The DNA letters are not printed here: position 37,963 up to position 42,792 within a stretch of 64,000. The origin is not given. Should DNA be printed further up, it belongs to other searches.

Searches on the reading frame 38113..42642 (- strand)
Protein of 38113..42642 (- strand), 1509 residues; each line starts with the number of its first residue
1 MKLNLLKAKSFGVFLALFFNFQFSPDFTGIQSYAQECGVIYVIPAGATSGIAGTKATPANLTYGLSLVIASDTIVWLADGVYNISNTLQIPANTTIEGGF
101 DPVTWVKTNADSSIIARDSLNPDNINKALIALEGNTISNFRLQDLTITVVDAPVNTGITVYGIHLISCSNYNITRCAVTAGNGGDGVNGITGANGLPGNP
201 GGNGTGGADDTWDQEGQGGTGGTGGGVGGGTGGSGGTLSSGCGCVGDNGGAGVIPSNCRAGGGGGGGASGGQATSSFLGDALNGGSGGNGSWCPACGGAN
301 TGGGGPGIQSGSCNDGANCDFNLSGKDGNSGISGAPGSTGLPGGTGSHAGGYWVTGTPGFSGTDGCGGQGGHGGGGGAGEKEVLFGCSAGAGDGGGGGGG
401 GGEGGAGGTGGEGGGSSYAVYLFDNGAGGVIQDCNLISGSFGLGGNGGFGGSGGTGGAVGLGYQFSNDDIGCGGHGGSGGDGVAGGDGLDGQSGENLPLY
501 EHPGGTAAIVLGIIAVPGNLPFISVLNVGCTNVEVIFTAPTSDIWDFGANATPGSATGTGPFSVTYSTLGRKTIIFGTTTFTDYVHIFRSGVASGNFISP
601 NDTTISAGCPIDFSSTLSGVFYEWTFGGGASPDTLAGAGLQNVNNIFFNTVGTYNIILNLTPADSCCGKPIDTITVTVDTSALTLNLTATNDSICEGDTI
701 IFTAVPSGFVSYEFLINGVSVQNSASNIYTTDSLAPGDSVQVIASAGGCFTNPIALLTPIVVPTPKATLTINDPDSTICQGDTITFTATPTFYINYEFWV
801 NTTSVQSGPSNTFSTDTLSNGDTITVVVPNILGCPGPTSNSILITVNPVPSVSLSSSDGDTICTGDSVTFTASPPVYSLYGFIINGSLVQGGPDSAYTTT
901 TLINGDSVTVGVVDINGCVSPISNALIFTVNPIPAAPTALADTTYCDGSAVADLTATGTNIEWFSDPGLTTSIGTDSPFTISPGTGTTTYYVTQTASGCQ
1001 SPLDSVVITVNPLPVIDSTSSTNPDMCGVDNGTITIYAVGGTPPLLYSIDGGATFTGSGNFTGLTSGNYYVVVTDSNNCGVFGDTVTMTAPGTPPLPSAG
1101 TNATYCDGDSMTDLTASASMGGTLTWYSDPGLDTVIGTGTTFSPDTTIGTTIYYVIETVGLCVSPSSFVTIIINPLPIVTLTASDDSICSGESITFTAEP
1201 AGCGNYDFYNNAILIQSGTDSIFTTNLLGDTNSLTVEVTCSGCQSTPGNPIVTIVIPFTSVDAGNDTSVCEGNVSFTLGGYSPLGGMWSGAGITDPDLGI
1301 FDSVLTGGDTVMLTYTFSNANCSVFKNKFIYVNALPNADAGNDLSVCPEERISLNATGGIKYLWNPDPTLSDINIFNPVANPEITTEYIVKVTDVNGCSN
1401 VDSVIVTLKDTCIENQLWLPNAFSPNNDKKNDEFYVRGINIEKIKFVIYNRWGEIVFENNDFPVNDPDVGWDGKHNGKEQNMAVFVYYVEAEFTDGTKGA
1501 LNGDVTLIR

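Call 95: search_protein_families(library=pfam, proteins=[window:38113-42642:-], max_evalue=0.00001)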
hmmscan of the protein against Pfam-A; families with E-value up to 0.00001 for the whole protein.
window:38113-42642:- (1509 aa): 2 families
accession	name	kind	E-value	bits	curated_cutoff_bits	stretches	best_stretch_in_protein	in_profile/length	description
PF19081.6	Ig_7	-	3.7e-41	139.8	27.3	2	934-1012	1-84/84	Ig-like domain CHU_C associated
PF13585.12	CHU_C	-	7.8e-14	52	27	1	1419-1491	3-72/86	CHU_C Type IX secretion signal domain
